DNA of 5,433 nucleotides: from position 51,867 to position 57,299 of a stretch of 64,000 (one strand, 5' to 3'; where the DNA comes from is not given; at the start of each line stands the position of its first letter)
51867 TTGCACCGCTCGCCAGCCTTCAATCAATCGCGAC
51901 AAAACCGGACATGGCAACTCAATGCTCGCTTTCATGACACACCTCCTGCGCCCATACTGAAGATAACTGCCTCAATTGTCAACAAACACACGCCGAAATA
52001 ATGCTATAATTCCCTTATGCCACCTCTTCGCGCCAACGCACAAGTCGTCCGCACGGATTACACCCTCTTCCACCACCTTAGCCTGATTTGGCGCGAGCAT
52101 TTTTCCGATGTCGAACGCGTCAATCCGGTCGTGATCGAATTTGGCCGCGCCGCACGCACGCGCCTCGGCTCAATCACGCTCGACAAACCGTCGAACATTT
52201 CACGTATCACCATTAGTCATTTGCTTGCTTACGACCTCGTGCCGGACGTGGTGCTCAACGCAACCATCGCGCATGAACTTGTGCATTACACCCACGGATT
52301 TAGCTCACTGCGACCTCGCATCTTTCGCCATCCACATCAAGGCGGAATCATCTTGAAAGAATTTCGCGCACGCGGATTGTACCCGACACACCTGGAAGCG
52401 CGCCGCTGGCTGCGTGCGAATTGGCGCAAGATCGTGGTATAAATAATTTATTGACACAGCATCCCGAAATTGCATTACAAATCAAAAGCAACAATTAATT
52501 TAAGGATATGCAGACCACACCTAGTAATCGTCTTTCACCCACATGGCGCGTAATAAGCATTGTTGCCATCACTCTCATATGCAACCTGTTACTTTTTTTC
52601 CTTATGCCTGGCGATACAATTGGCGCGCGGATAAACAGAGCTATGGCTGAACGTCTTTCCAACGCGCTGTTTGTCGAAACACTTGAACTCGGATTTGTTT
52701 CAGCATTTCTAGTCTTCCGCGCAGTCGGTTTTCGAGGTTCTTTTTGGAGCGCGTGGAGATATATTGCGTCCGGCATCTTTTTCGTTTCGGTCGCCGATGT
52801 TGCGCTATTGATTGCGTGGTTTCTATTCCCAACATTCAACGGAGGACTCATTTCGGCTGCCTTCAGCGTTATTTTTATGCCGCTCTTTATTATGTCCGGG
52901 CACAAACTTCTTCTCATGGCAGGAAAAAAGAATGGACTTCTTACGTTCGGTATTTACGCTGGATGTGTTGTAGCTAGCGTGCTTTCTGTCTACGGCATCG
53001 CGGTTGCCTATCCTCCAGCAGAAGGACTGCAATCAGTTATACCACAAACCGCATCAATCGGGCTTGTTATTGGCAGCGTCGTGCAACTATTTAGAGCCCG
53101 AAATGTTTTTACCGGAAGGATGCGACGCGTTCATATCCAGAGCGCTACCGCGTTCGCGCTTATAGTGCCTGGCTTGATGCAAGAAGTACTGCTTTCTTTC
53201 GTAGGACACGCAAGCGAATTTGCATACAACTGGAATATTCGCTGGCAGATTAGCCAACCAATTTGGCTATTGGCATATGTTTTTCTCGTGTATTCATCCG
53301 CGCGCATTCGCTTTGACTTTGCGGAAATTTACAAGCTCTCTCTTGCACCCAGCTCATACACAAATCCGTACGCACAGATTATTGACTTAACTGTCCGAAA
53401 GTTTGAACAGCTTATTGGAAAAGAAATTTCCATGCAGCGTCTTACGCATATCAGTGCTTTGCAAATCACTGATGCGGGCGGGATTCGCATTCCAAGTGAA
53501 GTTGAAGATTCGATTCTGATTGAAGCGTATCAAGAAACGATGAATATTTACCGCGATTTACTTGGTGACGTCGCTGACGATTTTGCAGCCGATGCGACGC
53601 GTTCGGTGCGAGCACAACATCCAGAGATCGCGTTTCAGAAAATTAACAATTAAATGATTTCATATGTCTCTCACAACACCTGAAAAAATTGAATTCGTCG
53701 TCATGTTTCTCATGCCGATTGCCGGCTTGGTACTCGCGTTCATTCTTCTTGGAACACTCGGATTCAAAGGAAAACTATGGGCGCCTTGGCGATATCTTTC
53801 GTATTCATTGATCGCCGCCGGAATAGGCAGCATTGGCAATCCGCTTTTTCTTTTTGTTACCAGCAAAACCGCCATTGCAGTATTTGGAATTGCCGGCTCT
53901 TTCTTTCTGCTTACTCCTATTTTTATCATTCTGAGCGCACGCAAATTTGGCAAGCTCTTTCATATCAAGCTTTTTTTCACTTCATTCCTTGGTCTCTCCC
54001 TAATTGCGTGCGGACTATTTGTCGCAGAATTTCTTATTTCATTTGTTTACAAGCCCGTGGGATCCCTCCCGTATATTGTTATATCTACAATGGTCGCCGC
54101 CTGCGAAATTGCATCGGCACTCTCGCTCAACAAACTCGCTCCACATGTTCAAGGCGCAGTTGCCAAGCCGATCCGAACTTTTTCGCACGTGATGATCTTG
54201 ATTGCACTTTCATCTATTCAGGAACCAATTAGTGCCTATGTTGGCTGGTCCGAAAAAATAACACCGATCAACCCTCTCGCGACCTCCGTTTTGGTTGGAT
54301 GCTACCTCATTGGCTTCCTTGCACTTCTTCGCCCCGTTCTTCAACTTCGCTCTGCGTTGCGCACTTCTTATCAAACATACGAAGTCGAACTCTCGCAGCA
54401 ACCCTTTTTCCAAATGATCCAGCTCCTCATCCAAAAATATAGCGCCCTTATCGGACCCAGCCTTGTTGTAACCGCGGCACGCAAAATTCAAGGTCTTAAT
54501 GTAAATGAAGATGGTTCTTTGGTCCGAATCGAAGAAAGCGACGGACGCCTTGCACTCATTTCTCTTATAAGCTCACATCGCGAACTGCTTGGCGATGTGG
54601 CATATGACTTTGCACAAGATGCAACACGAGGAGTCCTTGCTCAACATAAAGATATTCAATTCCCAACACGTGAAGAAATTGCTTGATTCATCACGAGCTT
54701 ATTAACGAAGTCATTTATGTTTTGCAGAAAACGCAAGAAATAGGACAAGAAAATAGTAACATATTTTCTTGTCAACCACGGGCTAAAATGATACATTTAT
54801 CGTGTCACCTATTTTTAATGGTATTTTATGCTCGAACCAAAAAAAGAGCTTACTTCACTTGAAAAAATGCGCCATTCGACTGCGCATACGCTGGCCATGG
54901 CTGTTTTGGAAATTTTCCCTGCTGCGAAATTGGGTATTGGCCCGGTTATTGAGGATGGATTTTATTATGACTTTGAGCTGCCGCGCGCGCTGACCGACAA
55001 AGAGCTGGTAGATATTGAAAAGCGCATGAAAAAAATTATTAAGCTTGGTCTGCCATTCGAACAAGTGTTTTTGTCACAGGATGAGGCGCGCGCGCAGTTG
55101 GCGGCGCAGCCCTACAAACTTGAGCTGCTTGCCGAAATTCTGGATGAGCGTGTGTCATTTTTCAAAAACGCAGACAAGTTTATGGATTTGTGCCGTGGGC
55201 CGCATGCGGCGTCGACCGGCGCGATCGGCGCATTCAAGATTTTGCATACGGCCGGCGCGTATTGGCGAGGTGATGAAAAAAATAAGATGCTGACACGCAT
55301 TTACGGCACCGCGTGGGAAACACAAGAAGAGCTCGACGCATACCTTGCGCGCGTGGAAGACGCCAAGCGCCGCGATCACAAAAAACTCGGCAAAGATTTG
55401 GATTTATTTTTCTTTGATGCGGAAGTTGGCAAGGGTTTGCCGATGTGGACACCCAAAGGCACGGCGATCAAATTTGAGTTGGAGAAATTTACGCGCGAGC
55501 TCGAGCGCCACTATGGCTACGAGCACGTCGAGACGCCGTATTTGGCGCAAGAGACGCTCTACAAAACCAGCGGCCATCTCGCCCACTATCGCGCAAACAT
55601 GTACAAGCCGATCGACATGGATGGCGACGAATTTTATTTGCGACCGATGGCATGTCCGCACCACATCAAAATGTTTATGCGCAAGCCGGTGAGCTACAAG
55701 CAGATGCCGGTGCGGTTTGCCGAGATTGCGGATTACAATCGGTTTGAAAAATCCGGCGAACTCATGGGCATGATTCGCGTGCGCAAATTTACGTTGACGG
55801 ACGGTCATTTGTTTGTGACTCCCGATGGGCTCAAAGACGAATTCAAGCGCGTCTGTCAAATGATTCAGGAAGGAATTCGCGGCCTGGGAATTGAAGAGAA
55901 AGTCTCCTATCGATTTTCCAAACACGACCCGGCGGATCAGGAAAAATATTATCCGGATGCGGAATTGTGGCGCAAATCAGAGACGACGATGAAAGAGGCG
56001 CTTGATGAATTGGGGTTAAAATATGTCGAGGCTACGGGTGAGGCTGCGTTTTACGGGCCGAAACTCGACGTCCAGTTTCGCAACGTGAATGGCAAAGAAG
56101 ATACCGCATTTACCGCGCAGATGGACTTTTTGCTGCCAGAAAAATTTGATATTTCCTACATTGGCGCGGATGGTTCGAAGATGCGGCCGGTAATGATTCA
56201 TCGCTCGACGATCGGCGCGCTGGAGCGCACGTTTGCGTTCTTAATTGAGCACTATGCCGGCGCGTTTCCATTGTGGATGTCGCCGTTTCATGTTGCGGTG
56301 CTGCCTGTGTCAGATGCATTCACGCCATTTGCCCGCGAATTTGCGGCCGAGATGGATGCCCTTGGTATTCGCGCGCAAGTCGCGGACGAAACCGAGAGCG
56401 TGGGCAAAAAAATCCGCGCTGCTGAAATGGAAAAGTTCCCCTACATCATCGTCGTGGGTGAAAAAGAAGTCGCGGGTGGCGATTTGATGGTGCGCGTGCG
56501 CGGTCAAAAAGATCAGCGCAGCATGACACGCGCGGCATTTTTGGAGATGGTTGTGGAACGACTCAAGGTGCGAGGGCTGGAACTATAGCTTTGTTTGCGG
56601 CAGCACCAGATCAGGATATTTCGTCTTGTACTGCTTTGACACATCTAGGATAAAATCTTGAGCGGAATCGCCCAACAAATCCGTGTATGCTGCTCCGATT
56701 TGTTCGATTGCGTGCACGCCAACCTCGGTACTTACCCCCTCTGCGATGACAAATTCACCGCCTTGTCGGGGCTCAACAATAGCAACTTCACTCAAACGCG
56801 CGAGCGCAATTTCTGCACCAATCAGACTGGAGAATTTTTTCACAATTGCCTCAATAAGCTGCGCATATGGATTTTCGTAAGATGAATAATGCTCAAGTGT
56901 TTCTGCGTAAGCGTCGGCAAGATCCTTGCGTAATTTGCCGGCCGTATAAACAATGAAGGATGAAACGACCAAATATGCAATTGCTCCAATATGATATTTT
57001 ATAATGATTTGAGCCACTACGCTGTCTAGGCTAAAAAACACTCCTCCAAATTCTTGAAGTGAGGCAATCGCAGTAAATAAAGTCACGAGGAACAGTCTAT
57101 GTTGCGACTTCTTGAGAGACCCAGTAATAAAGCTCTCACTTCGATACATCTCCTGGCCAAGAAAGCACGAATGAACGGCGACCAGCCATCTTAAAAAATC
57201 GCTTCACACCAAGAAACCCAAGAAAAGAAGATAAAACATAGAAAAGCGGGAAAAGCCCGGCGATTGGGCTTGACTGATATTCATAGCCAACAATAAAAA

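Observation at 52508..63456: Lineage-expanded family of four paralogous multi-TM proteins with a conserved C-terminal cytoplasmic domain, interleaved with sensor histidine kinases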

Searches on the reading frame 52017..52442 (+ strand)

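Call 3: search_protein_families(library=pfam, proteins=[window:52017-52442:+], max_evalue=1)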
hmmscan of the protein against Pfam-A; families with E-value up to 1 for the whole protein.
window:52017-52442:+ (141 aa): 2 families
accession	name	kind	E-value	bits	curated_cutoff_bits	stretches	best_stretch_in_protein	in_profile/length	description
PF10263.15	SprT-like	-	0.0058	16.9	25.6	1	34-93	17-74/108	SprT-like family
PF24971.1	SAMD1_SHD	-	0.092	13.2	27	1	40-56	43-59/78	SAMD1 small helical domain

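Call 13: search_protein_families(library=ncbifam, proteins=[window:52017-52442:+], max_evalue=1)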
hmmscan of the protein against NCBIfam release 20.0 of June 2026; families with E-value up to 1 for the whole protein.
window:52017-52442:+ (141 aa): 0 families

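Call 83: search_protein_families(library=padloc, proteins=[window:52017-52442:+], max_evalue=0.1)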
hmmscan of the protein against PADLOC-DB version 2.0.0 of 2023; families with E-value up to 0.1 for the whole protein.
window:52017-52442:+ (141 aa): 0 families

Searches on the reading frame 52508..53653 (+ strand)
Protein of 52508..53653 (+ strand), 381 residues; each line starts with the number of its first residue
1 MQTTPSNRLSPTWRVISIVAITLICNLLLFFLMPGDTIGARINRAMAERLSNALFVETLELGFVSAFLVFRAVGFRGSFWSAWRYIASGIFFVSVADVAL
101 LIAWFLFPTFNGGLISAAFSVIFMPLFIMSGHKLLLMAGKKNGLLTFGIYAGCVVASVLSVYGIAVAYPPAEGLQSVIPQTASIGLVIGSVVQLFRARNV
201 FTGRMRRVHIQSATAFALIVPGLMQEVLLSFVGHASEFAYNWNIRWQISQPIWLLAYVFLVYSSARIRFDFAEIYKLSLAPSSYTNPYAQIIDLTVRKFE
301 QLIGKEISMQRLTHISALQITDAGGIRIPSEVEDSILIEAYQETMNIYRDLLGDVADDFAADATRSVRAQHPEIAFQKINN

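Call 3: search_protein_families(library=pfam, proteins=[window:52508-53653:+], max_evalue=1)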
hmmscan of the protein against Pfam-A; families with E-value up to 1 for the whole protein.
window:52508-53653:+ (381 aa): 0 families

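Call 13: search_protein_families(library=ncbifam, proteins=[window:52508-53653:+], max_evalue=1)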
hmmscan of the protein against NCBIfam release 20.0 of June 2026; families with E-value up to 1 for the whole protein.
window:52508-53653:+ (381 aa): 0 families

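Call 83: search_protein_families(library=padloc, proteins=[window:52508-53653:+], max_evalue=0.1)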
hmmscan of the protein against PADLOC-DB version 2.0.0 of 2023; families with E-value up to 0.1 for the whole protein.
window:52508-53653:+ (381 aa): 0 families

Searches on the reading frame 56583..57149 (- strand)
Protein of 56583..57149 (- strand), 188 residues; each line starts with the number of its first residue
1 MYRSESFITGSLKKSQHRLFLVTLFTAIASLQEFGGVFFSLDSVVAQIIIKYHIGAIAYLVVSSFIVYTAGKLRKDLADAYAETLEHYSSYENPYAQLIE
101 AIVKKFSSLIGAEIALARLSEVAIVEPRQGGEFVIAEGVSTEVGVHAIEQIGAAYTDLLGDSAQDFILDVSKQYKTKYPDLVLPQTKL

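Call 3: search_protein_families(library=pfam, proteins=[window:56583-57149:-], max_evalue=1)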
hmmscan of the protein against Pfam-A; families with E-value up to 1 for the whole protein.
window:56583-57149:- (188 aa): 2 families
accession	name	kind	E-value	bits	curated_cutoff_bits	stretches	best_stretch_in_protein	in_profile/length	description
PF10038.14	DUF2274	-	0.11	13.4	23.8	1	70-106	22-57/69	Protein of unknown function (DUF2274)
PF07332.16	Phage_holin_3_6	-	0.18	12.3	28.4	0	21-86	51-106/116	Putative Actinobacterial Holin-X, holin superfamily III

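Call 13: search_protein_families(library=ncbifam, proteins=[window:56583-57149:-], max_evalue=1)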
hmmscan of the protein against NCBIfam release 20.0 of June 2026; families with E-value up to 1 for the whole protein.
window:56583-57149:- (188 aa): 0 families

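Call 83: search_protein_families(library=padloc, proteins=[window:56583-57149:-], max_evalue=0.1)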
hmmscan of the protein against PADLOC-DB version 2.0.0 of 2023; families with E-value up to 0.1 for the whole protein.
window:56583-57149:- (188 aa): 0 families
